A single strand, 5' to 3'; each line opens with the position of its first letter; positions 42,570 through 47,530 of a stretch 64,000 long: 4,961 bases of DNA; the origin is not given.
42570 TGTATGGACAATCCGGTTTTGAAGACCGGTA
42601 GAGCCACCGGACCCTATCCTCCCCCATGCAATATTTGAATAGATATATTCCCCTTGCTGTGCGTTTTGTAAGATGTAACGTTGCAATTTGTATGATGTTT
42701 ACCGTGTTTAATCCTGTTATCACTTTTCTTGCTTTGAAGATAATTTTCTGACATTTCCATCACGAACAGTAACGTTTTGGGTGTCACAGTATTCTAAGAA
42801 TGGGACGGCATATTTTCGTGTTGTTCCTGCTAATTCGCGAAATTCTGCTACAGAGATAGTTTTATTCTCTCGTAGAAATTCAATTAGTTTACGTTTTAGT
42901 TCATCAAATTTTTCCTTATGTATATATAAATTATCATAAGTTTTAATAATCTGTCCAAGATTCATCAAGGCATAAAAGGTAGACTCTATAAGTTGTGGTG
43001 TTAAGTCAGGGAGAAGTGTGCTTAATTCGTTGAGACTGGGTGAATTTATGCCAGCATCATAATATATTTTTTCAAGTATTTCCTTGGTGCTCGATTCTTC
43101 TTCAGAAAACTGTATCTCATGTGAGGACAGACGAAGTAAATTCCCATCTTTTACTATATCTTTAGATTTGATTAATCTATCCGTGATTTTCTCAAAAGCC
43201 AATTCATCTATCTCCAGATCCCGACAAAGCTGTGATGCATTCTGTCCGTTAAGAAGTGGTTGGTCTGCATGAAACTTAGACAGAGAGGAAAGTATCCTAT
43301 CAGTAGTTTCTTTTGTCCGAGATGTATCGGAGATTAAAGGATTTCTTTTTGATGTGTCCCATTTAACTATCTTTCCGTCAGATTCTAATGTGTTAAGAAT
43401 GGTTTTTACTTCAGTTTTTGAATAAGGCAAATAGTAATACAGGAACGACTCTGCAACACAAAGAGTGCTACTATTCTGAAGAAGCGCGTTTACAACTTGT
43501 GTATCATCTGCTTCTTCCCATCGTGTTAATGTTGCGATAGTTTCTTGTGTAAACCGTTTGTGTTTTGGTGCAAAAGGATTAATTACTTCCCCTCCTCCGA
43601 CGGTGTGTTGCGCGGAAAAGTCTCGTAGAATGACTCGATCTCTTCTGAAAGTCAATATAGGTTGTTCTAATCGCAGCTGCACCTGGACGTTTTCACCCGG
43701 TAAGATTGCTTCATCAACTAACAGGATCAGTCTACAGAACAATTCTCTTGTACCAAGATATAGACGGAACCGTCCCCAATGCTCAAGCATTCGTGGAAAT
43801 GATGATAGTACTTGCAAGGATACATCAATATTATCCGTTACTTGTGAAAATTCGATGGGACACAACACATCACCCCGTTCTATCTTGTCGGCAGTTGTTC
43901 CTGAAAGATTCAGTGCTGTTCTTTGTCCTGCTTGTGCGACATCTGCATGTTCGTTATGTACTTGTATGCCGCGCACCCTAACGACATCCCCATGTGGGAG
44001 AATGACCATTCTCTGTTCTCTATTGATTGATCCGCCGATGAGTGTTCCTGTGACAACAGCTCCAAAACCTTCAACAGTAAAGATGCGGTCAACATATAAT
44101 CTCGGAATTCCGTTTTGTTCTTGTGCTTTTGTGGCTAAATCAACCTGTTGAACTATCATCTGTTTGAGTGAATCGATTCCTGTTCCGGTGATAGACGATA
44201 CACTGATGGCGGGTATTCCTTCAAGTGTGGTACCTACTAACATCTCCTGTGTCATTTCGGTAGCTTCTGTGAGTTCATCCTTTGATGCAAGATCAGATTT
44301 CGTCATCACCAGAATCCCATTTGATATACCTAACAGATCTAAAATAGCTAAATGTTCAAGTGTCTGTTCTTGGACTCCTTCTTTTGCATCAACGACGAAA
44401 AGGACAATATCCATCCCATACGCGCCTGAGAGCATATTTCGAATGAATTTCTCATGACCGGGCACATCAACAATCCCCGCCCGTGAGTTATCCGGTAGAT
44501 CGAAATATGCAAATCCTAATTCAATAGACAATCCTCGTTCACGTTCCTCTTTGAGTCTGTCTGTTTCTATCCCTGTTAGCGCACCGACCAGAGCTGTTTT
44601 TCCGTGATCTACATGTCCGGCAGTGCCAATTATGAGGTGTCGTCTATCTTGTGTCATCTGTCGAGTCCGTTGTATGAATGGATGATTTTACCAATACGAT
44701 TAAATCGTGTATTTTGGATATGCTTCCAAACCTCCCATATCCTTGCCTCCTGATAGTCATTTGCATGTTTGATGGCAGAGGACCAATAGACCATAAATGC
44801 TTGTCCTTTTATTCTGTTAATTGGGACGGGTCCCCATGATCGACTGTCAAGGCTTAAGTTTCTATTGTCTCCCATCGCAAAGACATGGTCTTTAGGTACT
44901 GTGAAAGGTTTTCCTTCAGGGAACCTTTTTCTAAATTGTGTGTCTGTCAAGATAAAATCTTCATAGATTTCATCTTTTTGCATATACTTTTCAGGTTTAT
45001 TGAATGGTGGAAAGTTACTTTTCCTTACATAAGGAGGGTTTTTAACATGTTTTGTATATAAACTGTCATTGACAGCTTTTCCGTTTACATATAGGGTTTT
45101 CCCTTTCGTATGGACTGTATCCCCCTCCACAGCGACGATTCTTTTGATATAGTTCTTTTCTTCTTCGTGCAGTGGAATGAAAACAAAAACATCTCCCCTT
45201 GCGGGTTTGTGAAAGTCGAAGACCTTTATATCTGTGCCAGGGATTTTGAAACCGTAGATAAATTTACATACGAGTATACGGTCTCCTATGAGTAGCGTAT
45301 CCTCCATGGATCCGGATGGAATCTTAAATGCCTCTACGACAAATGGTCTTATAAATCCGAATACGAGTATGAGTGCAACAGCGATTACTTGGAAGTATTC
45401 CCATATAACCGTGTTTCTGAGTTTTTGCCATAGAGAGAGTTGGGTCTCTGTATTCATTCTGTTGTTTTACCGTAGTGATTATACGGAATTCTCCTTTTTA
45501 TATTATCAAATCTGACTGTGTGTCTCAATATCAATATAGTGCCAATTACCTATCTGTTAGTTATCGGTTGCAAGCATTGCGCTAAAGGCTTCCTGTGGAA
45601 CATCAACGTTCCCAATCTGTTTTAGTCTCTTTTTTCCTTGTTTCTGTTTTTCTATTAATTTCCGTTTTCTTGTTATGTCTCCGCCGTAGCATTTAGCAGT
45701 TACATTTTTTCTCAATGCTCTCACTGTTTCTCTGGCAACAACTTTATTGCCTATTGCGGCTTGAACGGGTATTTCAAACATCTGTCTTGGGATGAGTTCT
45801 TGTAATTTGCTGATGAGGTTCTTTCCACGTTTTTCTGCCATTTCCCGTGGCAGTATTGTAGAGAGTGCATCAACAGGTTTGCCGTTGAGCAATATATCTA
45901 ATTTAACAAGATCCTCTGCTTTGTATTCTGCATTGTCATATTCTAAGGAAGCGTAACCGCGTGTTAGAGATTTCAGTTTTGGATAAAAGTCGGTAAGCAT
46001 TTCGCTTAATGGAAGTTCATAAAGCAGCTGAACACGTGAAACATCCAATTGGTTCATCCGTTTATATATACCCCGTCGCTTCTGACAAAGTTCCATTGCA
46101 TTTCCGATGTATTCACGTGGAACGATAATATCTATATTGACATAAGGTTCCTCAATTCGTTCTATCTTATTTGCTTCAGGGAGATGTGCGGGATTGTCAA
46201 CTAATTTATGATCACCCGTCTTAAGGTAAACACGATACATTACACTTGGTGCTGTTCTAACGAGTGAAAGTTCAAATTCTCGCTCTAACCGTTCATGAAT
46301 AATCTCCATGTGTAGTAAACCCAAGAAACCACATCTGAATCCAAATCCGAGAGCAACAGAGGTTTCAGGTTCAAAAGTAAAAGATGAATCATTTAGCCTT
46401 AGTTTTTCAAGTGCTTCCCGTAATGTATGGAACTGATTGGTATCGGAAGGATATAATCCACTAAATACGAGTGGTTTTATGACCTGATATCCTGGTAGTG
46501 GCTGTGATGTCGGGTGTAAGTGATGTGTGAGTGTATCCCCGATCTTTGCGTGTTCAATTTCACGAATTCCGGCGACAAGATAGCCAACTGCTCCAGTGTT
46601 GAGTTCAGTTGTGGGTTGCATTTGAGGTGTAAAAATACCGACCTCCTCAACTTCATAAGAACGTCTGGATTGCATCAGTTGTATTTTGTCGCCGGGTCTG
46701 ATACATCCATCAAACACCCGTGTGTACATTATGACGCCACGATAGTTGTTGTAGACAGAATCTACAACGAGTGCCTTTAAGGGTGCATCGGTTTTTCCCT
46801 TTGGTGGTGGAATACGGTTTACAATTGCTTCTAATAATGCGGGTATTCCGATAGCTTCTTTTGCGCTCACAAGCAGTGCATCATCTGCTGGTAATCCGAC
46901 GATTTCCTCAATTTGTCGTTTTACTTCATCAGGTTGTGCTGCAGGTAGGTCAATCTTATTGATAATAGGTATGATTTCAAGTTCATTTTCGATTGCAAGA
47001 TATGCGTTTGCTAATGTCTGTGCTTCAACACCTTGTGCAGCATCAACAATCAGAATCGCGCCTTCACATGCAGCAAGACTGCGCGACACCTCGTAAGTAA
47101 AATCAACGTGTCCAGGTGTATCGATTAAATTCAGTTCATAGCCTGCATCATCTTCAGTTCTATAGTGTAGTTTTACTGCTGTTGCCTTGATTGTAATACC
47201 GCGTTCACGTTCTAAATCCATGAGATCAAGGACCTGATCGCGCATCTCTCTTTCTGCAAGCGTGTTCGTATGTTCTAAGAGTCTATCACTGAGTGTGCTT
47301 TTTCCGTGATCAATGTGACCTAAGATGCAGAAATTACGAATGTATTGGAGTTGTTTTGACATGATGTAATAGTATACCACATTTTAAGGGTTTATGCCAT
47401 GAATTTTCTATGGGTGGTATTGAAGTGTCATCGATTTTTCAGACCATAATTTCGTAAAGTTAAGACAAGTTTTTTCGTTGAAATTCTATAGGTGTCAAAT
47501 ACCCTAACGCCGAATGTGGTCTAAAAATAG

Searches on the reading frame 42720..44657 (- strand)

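Call 47: search_protein_families(library=pfam, proteins=[window:42720-44657:-], max_evalue=0.001)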
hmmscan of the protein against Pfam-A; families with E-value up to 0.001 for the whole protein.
window:42720-44657:- (645 aa): 7 families
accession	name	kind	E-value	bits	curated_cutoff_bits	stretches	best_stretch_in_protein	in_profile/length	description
PF00009.33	GTP_EFTU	-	1.4e-35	123.1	26.5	1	6-171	2-185/188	Elongation factor Tu GTP binding domain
PF09107.17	SelB-wing_3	-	6.1e-18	64.5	23.2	1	593-639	1-47/47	Elongation factor SelB, winged helix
PF25461.1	Beta-barrel_SelB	-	1.5e-15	57.7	27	1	283-365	6-80/80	Selenocysteine-specific elongation factor, beta-barrel domain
PF03144.31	GTP_EFTU_D2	-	1.9e-09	38.3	30.3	1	199-266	1-73/73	Elongation factor Tu domain 2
PF09106.17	SelB-wing_2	-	1.2e-07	32.2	22.3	1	457-510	2-57/57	Elongation factor SelB, winged helix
PF01926.29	MMR_HSR1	-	3.8e-05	24.2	21.9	1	10-106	2-100/113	50S ribosome-binding GTPase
PF09439.16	SRPRB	-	0.00064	19.6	25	0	12-91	8-82/178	Signal recognition particle receptor beta subunit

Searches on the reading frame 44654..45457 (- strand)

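Call 47: search_protein_families(library=pfam, proteins=[window:44654-45457:-], max_evalue=0.001)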
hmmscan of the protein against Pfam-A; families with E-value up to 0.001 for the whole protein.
window:44654-45457:- (267 aa): 1 family
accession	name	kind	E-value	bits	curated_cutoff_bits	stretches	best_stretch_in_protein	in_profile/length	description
PF10502.14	Peptidase_S26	-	4.3e-46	157.4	22.9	1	19-225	2-168/168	Signal peptidase, peptidase S26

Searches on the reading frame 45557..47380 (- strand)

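Call 47: search_protein_families(library=pfam, proteins=[window:45557-47380:-], max_evalue=0.001)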
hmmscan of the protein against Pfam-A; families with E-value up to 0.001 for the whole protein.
window:45557-47380:- (607 aa): 6 families
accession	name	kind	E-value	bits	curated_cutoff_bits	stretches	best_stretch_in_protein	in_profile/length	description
PF00009.33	GTP_EFTU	-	5.9e-55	186.2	26.5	1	14-192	3-188/188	Elongation factor Tu GTP binding domain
PF06421.17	LepA_C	-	1.2e-48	164.1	29.7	1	498-603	1-106/107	GTP-binding protein LepA C-terminus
PF00679.30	EFG_C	-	4.4e-21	75.2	27.9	1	409-494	2-86/89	Elongation factor G C-terminus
PF03144.31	GTP_EFTU_D2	-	3.8e-13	50.1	30.3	1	215-285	1-73/73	Elongation factor Tu domain 2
PF01926.29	MMR_HSR1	-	6e-05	23.6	21.9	1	17-142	2-113/113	50S ribosome-binding GTPase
PF10662.15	PduV-EutP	-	0.00063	20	21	0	69-185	24-140/143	Ethanolamine utilisation - propanediol utilisation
